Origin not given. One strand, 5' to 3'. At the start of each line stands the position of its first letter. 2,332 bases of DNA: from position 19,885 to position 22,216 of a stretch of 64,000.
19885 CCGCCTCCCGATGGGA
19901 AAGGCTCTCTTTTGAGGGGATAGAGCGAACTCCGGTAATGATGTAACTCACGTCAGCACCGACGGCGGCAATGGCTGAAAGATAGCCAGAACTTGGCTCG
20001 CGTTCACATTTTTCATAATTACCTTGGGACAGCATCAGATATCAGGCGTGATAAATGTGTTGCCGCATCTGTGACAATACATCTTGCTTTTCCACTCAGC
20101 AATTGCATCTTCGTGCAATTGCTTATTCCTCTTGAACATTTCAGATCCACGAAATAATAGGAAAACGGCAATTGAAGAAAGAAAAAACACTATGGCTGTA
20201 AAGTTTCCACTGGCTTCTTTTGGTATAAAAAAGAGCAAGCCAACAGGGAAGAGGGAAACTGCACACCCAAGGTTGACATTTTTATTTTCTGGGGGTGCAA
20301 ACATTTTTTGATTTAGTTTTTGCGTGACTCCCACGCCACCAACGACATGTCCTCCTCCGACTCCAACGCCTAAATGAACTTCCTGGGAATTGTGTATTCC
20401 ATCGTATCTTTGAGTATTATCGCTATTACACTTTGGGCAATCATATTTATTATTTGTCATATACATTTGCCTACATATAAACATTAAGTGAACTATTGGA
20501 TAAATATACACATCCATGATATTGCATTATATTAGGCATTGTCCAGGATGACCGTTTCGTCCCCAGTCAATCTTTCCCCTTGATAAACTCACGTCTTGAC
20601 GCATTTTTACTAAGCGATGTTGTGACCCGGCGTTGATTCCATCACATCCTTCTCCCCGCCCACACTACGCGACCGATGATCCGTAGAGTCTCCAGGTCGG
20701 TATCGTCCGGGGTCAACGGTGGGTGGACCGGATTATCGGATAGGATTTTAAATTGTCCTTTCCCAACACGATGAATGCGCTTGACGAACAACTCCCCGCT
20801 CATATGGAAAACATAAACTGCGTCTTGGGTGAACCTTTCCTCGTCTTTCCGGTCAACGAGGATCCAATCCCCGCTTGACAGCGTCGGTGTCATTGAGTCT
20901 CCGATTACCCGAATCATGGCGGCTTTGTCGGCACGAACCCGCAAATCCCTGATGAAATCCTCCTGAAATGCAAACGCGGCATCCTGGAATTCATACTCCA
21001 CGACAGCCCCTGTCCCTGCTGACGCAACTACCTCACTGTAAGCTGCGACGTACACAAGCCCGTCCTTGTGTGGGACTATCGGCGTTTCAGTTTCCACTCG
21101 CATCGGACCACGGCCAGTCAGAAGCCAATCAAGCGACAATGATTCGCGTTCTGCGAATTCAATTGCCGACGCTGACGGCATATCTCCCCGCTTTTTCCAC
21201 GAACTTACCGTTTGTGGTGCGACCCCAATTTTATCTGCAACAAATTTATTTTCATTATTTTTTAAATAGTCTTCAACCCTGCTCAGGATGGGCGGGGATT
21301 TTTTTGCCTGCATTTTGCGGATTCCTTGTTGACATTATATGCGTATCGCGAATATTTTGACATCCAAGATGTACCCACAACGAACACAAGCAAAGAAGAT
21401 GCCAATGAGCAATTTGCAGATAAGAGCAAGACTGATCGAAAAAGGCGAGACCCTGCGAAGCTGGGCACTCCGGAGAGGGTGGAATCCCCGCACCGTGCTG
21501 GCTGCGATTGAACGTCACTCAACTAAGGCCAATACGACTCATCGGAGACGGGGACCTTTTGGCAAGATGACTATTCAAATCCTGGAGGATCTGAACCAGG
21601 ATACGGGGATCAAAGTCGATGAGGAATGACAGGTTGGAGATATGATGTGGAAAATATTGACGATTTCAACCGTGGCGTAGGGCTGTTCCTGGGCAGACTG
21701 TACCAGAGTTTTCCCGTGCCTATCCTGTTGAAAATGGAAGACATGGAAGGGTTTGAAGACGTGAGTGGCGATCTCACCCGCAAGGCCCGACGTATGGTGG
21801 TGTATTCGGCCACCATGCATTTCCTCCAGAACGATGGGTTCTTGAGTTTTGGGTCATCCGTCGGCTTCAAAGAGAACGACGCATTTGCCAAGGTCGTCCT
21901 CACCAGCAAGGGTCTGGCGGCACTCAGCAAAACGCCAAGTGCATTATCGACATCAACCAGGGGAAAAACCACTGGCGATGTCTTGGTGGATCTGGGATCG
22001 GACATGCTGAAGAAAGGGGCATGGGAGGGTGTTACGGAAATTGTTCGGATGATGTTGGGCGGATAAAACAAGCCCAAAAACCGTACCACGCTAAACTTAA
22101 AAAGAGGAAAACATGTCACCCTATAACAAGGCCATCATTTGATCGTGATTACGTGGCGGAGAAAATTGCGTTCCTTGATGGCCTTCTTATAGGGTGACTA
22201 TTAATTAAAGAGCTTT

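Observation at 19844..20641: Two-gene operon downstream of cI: split-zinc-ribbon membrane protein plus small HTH protein (rexAB-like position)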

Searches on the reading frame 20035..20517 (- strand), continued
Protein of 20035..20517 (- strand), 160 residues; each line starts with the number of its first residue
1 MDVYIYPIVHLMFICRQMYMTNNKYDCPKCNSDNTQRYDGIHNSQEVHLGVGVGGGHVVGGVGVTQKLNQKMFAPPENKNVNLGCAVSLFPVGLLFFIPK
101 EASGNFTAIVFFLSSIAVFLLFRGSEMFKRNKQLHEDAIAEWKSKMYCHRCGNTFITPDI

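Call 65: search_protein_families(library=padloc, proteins=[L007:904-3126:+, L004:7143-7670:-, L004:7952-9739:-, L004:5306-5959:+, L013:749-2797:+, L013:3441-4484:+, L013:2887-3315:+, L012:1-1431:+, L004:10856-11281:-, L004:11278-11772:-], max_evalue=0.001)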
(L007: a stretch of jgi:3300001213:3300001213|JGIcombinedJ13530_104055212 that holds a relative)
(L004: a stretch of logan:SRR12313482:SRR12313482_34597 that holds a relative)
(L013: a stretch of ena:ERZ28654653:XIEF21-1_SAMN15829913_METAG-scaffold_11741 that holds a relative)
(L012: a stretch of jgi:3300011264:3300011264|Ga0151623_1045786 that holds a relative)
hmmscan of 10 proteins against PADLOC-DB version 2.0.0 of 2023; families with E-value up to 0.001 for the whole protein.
L007:904-3126:+ (740 aa): 9 families
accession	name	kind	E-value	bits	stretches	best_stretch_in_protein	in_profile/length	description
PDLC02196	IetA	-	8e-61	204.5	2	263-476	122-321/374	-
PDLC04232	IetA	-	1.2e-53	180.7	2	230-418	80-266/330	-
PDLC02195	IetA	-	5.9e-47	158.8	2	262-455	136-315/395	-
PDLC04231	IetA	-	7.8e-39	132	2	256-400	110-249/262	-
PDLC00915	TRIP13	-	2.9e-30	103.7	2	266-474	66-289/302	TRIP13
PDLC00914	TRIP13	-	6.4e-19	66.5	2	266-415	74-235/302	TRIP13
PDLC04140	mad8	-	3.4e-08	31.4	0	569-662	179-265/314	mads_8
PDLC01994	RtcR_PspF1--CARF_AAA_HTH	-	0.00038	17.6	0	266-335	184-263/468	-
PDLC01995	RtcR_PspF2--CARF_AAA_HTH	-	0.00089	16.5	0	266-334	193-273/481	-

L004:7143-7670:- (175 aa): 0 families

L004:7952-9739:- (595 aa): 0 families

L004:5306-5959:+ (217 aa): 0 families

L013:749-2797:+ (682 aa): 0 families

L013:3441-4484:+ (347 aa): 0 families

L013:2887-3315:+ (142 aa): 3 families
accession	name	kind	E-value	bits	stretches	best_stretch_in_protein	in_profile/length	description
PDLC04990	PDC-S31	-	1.2e-20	72.5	1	1-137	124-255/259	-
PDLC04994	PDC-S31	-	3.9e-17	60.5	1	1-128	135-261/273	-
PDLC04991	PDC-S31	-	6.4e-14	50.1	1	1-128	79-192/208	-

L012:1-1431:+ (476 aa): 0 families

L004:10856-11281:- (141 aa): 0 families

L004:11278-11772:- (164 aa): 0 families

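Call 66: search_protein_families(library=pfam, proteins=[L007:904-3126:+, L004:7143-7670:-, L004:7952-9739:-, L004:5306-5959:+, L013:749-2797:+, L013:3441-4484:+, L012:1-1431:+, L004:10180-10554:-, L004:10856-11281:-, L004:11794-12315:-], max_evalue=0.001)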
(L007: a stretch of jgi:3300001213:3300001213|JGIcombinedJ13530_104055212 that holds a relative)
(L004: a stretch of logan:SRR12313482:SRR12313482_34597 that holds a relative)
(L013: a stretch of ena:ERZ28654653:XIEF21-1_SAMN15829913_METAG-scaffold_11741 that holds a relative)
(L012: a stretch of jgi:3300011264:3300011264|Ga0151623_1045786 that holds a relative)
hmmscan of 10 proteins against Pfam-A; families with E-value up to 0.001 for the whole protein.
L007:904-3126:+ (740 aa): 19 families
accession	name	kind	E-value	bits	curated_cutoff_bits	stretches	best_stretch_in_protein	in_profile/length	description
PF00004.35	AAA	-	4.1e-69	231.5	21.2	2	267-396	2-130/131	ATPase family associated with various cellular activities (AAA)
PF13191.12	AAA_16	-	1.8e-11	45.2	32.6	1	247-354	10-119/167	AAA ATPase domain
PF05496.18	RuvB_N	-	1e-10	42.1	27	1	244-343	14-105/159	Holliday junction DNA helicase RuvB P-loop domain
PF07728.20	AAA_5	-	5.8e-10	39.7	22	1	266-377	2-125/139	AAA domain (dynein-related subfamily)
PF25199.1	nSTAND_NTPase5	-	5.1e-08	33.3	34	1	230-358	9-132/145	Novel STAND NTPase 5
PF13401.12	AAA_22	-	1.4e-07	32.3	27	0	527-547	8-28/130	AAA domain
PF07724.20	AAA_2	-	2.5e-06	28.1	27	0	266-375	6-125/166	AAA domain (Cdc48 subfamily)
PF06068.19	TIP49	-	3.4e-06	26.9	23.8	0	244-315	31-103/347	TIP49 P-loop domain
PF00158.32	Sigma54_activat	-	1.5e-05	25.2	20.2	0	263-334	22-105/168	Sigma-54 interaction domain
PF24883.2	NPHP3_N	-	2.5e-05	25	24.8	0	264-361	23-118/164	Nephrocystin 3, N-terminal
PF20720.3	nSTAND3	-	3.8e-05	23.9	27.2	0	267-325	21-68/155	Novel STAND NTPase 3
PF13173.12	AAA_14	-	4.1e-05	24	27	0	267-334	6-74/129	AAA domain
PF13207.12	AAA_17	-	4.8e-05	24.1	27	0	270-299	2-29/136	AAA domain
PF13521.12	AAA_28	-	6e-05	23.8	27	0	528-563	3-38/164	AAA domain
PF00910.28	RNA_helicase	-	9.7e-05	23.3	21.5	0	267-320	2-60/105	RNA helicase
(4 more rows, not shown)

L004:7143-7670:- (175 aa): 0 families

L004:7952-9739:- (595 aa): 0 families

L004:5306-5959:+ (217 aa): 0 families

L013:749-2797:+ (682 aa): 0 families

L013:3441-4484:+ (347 aa): 0 families

L012:1-1431:+ (476 aa): 3 families
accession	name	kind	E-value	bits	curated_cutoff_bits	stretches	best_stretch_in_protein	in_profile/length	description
PF11992.13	TgpA_N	-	4.2e-38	131.6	30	1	3-143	188-332/333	TgpA N-terminal domain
PF01841.26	Transglut_core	-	8.1e-29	100.5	23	1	167-282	2-108/108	Transglutaminase-like superfamily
PF13559.11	DUF4129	-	2.7e-13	50.2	24.8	1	404-466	1-63/69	Domain of unknown function (DUF4129)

L004:10180-10554:- (124 aa): 0 families

L004:10856-11281:- (141 aa): 0 families

L004:11794-12315:- (173 aa): 0 families

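Call 72: search_solved_structures(query=A3, max_evalue=1)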
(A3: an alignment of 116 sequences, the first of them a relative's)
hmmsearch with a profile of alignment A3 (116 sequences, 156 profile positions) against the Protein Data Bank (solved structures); distinct sequences matched with E-value up to 1: 18.
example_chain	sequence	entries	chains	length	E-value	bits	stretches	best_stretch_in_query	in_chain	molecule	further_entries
7mc1_A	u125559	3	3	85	0.012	19.2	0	134-152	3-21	Isoform 2 of Zinc finger and BTB domain-containing protein 17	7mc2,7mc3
1x6h_A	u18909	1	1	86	0.057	16.9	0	134-152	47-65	Transcriptional repressor CTCF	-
9na8_D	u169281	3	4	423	0.081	16.4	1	114-143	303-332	AUGMIN subunit 4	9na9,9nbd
7w7p_A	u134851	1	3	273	0.17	15.4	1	130-150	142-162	DNA helicase MCM9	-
2cot_A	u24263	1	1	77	0.18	15.3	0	4-33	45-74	Zinc finger protein 435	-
7yox_B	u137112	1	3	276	0.23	15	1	130-150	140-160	DNA helicase MCM9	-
7dpd_A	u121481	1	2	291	0.24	14.9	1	130-150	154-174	DNA helicase MCM9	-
8cuc_E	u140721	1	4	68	0.26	14.8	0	132-150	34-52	Sal-like protein 4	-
7y3i_A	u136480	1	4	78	0.4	14.2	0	132-150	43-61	Sal-like protein 4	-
7y3k_A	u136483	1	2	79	0.41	14.2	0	132-150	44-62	Sal-like protein 4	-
7wi7_B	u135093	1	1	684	0.46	14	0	130-150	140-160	DNA helicase MCM9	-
7zou_A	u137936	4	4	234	0.51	13.8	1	72-133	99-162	Synechocystis halorhodopsin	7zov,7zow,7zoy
2lvr_A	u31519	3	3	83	0.67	13.5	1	132-152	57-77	Zinc finger and BTB domain-containing protein 17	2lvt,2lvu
6g2j_J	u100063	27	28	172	0.72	13.4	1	77-127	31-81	NADH-ubiquinone oxidoreductase chain 6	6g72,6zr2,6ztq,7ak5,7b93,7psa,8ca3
8a4i_I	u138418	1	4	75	0.74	13.3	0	132-150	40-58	Sal-like protein 4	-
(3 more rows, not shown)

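Call 80: find_encoding_contigs(protein=P0009, flank=5000, max_places=2)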
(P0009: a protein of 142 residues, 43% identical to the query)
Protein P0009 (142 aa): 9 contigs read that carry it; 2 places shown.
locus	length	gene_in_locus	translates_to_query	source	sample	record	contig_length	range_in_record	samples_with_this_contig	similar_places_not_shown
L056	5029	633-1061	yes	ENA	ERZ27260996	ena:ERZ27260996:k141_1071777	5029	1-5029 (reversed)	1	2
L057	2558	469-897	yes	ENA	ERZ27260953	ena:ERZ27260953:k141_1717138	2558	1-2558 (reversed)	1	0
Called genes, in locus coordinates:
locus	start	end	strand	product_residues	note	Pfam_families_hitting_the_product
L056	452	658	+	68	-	-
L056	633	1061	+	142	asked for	-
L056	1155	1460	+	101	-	-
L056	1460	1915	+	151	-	PF27806:HxsD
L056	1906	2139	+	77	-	-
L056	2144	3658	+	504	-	PF04055:Radical_SAM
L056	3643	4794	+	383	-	PF04055:Radical_SAM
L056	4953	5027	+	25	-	?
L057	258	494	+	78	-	-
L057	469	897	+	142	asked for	-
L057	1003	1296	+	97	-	-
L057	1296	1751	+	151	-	PF27806:HxsD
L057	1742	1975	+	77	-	-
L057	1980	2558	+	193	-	?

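Call 81: find_encoding_contigs(protein=P0166, flank=5000, max_places=2)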
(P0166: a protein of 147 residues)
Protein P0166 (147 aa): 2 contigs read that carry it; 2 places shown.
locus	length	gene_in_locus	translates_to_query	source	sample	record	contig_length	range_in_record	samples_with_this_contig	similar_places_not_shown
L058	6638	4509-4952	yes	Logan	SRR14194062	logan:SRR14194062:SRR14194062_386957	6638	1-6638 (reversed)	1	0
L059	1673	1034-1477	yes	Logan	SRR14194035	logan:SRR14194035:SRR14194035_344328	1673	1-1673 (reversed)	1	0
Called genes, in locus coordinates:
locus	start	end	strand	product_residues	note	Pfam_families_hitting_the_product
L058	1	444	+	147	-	?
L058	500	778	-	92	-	PF11994:DUF3489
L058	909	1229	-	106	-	-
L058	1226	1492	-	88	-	-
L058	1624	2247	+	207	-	PF00239:Resolvase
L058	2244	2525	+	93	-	-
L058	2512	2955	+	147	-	-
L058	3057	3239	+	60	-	-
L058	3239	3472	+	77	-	-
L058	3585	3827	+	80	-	-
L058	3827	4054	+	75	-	-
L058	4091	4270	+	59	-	-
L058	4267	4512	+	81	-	-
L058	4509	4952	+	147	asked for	-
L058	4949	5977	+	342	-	-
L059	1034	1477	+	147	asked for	-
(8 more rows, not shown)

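Call 82: find_encoding_contigs(protein=P0157, flank=5000, max_places=2)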
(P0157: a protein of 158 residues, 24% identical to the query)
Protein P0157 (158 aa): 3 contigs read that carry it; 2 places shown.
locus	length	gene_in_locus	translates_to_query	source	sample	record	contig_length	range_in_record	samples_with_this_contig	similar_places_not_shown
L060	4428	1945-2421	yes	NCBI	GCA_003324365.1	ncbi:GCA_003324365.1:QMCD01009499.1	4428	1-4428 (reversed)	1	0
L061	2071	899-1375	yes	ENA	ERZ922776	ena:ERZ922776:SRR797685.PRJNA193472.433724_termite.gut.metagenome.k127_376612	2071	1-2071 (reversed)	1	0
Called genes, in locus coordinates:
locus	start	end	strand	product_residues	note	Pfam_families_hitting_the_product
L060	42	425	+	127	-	-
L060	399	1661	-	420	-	PF13173:AAA_14, PF13635:DUF4143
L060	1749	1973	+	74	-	-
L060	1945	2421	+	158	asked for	-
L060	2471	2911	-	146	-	PF19818:DUF6301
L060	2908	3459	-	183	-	PF19818:DUF6301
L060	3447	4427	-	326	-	?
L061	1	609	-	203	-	?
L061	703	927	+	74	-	-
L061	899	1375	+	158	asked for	-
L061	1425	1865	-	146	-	PF19818:DUF6301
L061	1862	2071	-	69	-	?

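Call 93: search_dna_similar(query=P0159, collection=phages, mode=protein, max_evalue=0.1, max_rows=15)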
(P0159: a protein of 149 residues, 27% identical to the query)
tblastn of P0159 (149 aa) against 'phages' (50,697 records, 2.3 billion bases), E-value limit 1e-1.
No match.

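Call 94: search_dna_similar(query=P0159, collection=plasmids, mode=protein, max_evalue=0.1, max_rows=25)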
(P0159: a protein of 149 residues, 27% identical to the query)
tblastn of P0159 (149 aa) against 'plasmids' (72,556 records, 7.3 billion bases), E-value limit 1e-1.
Records with a match: 2; places in all: 2; records where one place covers at least 80% of the query: 1.
Best place of each record, by identity: <60% 2.
By first word of the organism name: Alicyclobacillus 1; Serpentinimonas 1.
By predicted mobility (MOB-suite, as given by PLSDB): non-mobilizable 2.
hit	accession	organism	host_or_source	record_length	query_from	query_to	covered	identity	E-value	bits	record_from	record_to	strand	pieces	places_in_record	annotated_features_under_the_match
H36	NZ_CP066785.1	Alicyclobacillus sp. ALC3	cell culture,acid mine drainage sediment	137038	4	144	95%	36.6%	2e-5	50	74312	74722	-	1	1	hypothetical protein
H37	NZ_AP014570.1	Serpentinimonas maccroryi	-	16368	87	147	41%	59.0%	7e-19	89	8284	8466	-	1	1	none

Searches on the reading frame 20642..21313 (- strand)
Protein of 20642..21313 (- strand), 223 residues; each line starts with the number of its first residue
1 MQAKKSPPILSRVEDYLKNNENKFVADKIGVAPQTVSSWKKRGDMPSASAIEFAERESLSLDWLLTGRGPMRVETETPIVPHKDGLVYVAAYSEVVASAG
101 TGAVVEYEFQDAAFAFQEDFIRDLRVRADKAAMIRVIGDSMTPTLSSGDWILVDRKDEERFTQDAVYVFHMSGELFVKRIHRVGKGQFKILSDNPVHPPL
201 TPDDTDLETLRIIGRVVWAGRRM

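Call 4: search_protein_families(library=pfam, proteins=[window:20642-21313:-], max_evalue=0.1)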
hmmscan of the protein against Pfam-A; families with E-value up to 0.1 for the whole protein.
window:20642-21313:- (223 aa): 4 families
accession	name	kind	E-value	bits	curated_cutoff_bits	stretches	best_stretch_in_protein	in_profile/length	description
PF00717.28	Peptidase_S24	-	4.1e-20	72.1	23.3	1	97-217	6-116/116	Peptidase S24-like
PF07022.19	Phage_CI_repr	-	5.1e-10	40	22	1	10-72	3-65/65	Bacteriophage CI repressor helix-turn-helix domain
PF10502.14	Peptidase_S26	-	0.0052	17.2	22.9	1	131-180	23-77/168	Signal peptidase, peptidase S26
PF01381.28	HTH_3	-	0.027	14.9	23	1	24-49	14-39/55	Helix-turn-helix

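Call 7: search_protein_families(library=phrogs, proteins=[window:20642-21313:-], max_evalue=0.1)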
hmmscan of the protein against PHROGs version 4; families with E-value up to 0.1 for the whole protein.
window:20642-21313:- (223 aa): 14 families
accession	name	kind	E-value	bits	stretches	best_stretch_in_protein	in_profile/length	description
phrog_4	-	transcription regulation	3.3e-41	142.6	1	25-221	153-337/400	transcriptional repressor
phrog_6201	-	transcription regulation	1.1e-24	87.6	1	121-221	18-116/121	CI-like repressor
phrog_8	-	transcription regulation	7.4e-07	29.9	1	25-104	176-242/346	transcriptional regulator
phrog_18068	-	unknown function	1.8e-06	28.9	1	25-73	33-80/184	-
phrog_3037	-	transcription regulation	4.2e-06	27.7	1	15-76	24-86/189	transcriptional repressor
phrog_2328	-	transcription regulation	1e-05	26.4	1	23-72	32-82/128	transcriptional repressor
phrog_4151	-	DNA, RNA and nucleotide metabolism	0.00014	22.7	1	14-43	15-44/154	DNA binding protein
phrog_8008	-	DNA, RNA and nucleotide metabolism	0.00093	19.9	1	23-43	18-38/66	DNA binding protein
phrog_597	-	DNA, RNA and nucleotide metabolism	0.0046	18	1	25-50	118-144/200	DNA binding protein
phrog_35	-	transcription regulation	0.014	16.4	1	25-55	92-121/181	transcriptional repressor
phrog_1124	-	transcription regulation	0.021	15.4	1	3-54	3-56/177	transcriptional regulator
phrog_8558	-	unknown function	0.031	15.5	1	129-217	18-105/114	-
phrog_638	-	transcription regulation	0.068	14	0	23-51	21-49/145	transcriptional regulator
phrog_1889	-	head and packaging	0.086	13.3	0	14-42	14-45/276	terminase small subunit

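Call 46: find_related_loci(query=window:20642-21313:-, collection=viral_contigs, flank=5000)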
Query window:20642-21313:- (223 aa) in viral_contigs; peptide patterns used: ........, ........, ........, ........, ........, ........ (x = any residue, [..] = any of these).
11 stretches matched a pattern, but none encodes a relative of the query by tblastn (E <= 1e-3).

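Call 61: search_protein_families(library=padloc, proteins=[window:20642-21313:-], max_evalue=0.01)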
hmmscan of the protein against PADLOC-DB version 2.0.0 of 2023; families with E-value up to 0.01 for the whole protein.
window:20642-21313:- (223 aa): 0 families

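Call 73: find_related_loci(query=window:20642-21313:-, collection=genome_contigs, flank=5000)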
Query window:20642-21313:- (223 aa) in genome_contigs; peptide patterns used: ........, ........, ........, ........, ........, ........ (x = any residue, [..] = any of these).
83 stretches matched a pattern, but none encodes a relative of the query by tblastn (E <= 1e-3).

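Call 74: find_related_loci(query=window:20642-21313:-, collection=metagenome_contigs, flank=5000)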
Query window:20642-21313:- (223 aa) in metagenome_contigs; peptide patterns used: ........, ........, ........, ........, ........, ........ (x = any residue, [..] = any of these).
149 stretches matched a pattern; 1 encode a relative of the query (tblastn E <= 1e-3); 1 distinct loci.
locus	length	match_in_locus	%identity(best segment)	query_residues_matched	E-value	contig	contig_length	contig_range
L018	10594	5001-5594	28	15-217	2e-12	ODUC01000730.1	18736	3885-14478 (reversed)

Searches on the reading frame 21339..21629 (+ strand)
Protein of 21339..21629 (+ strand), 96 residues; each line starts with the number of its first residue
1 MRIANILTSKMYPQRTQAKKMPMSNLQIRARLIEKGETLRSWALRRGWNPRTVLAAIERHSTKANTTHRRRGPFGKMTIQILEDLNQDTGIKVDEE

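Call 4: search_protein_families(library=pfam, proteins=[window:21339-21629:+], max_evalue=0.1)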
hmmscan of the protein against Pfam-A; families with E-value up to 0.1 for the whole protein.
window:21339-21629:+ (96 aa): 2 families
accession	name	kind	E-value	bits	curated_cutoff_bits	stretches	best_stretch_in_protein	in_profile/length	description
PF13693.12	HTH_35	-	0.072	13.5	25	0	26-64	5-43/75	Winged helix-turn-helix DNA-binding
PF22448.1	RepB_primase_C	-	0.098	13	26.1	0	42-69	13-40/54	RepB DNA-primase C-terminal helical domain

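Call 7: search_protein_families(library=phrogs, proteins=[window:21339-21629:+], max_evalue=0.1)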
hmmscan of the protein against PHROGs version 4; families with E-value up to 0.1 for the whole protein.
window:21339-21629:+ (96 aa): 4 families
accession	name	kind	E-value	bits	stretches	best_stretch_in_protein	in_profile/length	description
phrog_8503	-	unknown function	4e-16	60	1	23-92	1-64/76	-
phrog_925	-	DNA, RNA and nucleotide metabolism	0.00027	21.6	1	21-56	2-37/67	HTH DNA binding protein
phrog_769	-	transcription regulation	0.0014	19.5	1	17-64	5-52/89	transcriptional repressor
phrog_125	-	DNA, RNA and nucleotide metabolism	0.089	13.3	0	20-71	167-214/254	DNA invertase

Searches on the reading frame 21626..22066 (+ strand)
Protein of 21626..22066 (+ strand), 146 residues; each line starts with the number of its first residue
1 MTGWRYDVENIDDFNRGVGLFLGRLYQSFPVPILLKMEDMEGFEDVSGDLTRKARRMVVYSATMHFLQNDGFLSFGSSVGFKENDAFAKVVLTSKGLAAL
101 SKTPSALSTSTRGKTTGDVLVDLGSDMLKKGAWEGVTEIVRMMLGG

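Call 4: search_protein_families(library=pfam, proteins=[window:21626-22066:+], max_evalue=0.1)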
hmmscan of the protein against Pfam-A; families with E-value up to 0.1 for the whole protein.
window:21626-22066:+ (146 aa): 0 families

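Call 7: search_protein_families(library=phrogs, proteins=[window:21626-22066:+], max_evalue=0.1)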
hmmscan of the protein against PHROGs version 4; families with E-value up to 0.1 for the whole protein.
window:21626-22066:+ (146 aa): 1 family
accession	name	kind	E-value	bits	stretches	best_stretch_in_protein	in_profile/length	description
phrog_2266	-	unknown function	5.4e-19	69.5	1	9-141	3-136/144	-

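Call 61: search_protein_families(library=padloc, proteins=[window:21626-22066:+], max_evalue=0.01)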
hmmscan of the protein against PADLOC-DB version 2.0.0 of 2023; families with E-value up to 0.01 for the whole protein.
window:21626-22066:+ (146 aa): 0 families
